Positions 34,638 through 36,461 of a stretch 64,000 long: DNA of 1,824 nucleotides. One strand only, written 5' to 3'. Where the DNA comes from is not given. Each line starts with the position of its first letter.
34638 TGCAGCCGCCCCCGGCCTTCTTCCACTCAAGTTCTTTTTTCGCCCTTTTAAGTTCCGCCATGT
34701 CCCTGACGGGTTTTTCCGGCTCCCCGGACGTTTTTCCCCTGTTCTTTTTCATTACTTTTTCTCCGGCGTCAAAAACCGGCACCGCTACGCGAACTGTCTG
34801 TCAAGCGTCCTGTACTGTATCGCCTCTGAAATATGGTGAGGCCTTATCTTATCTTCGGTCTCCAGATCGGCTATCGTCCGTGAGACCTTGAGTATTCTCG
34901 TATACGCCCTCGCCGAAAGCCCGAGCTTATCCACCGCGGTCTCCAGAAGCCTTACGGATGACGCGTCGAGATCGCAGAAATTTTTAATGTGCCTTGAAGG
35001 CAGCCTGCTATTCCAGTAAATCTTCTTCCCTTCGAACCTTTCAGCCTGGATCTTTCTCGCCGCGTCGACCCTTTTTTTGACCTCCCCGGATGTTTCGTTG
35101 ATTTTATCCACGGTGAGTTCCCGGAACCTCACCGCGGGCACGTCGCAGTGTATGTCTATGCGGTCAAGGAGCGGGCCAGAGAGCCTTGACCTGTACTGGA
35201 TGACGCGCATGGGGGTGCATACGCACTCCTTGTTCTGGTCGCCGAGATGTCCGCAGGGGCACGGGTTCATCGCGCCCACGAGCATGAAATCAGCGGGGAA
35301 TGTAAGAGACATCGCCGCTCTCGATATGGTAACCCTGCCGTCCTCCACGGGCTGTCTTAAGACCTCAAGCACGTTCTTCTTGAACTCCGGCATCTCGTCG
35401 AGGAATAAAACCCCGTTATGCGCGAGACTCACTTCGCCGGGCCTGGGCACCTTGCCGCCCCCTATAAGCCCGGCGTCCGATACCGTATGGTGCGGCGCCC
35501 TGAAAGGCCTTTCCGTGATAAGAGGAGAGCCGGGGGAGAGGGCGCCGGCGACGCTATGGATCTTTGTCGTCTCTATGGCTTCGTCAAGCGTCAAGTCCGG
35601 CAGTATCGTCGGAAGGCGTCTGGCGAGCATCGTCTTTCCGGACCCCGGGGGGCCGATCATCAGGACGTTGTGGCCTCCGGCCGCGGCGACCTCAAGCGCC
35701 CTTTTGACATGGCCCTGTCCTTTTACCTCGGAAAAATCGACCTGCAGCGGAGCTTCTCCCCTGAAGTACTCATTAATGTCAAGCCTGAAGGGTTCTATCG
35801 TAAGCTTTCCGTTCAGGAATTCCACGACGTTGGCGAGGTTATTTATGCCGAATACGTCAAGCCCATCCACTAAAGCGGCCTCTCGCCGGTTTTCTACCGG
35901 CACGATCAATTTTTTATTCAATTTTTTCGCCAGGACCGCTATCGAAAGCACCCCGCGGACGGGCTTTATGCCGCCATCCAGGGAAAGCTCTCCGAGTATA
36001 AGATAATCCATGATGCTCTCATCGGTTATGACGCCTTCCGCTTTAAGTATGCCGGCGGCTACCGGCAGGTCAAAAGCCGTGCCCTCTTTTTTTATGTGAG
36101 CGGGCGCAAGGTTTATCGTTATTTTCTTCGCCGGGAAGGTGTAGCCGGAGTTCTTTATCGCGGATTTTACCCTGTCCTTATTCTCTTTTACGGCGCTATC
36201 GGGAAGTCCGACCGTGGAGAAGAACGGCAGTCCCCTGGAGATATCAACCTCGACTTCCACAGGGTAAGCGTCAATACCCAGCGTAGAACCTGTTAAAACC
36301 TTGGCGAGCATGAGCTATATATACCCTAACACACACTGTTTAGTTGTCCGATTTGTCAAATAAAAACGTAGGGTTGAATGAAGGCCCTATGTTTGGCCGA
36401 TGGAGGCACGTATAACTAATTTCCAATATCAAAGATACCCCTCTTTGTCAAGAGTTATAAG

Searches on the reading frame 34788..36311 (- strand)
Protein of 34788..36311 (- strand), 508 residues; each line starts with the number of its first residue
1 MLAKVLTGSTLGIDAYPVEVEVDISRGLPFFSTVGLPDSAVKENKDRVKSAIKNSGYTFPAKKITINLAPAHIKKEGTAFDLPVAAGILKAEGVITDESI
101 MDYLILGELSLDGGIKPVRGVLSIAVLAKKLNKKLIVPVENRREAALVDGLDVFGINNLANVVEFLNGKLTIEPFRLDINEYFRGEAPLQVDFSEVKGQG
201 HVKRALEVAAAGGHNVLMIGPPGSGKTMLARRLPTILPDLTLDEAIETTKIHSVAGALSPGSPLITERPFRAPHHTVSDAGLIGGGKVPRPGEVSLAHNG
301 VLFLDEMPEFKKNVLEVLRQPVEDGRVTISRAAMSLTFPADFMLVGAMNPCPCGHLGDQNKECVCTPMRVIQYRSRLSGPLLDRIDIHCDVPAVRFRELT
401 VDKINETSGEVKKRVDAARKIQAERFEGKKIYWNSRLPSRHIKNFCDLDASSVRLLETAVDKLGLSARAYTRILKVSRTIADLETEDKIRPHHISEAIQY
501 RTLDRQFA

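Call 8: search_protein_families(library=pfam, proteins=[window:34788-36311:-], max_evalue=0.001)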
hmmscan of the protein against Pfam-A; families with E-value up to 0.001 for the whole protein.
window:34788-36311:- (508 aa): 10 families
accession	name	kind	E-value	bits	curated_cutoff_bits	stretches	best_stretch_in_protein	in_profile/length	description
PF01078.27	Mg_chelatase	-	1.2e-97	325.7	20.3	1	192-397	1-205/207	Magnesium chelatase, subunit ChlI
PF13541.12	ChlI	-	5.1e-46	155.9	27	1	20-141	1-121/121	Subunit ChlI of Mg-chelatase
PF13335.12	Mg_chelatase_C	-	4.7e-33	114.1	26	1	406-501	2-94/94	Magnesium chelatase, subunit ChlI C-terminal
PF07728.20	AAA_5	-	2.1e-09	37.9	22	1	215-354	1-126/139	AAA domain (dynein-related subfamily)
PF00493.29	MCM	-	1.6e-07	31.1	23.3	1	291-355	114-177/224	MCM P-loop domain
PF05496.18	RuvB_N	-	2e-05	24.9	27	0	194-231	7-51/159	Holliday junction DNA helicase RuvB P-loop domain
PF00158.32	Sigma54_activat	-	2.1e-05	24.7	20.2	1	202-327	11-122/168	Sigma-54 interaction domain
PF13191.12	AAA_16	-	0.00024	22.1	32.6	1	202-238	12-49/167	AAA ATPase domain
PF07724.20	AAA_2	-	0.00044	20.8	27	0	215-330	5-107/166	AAA domain (Cdc48 subfamily)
PF13671.12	AAA_33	-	0.00076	20.2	27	0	216-248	2-34/143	AAA domain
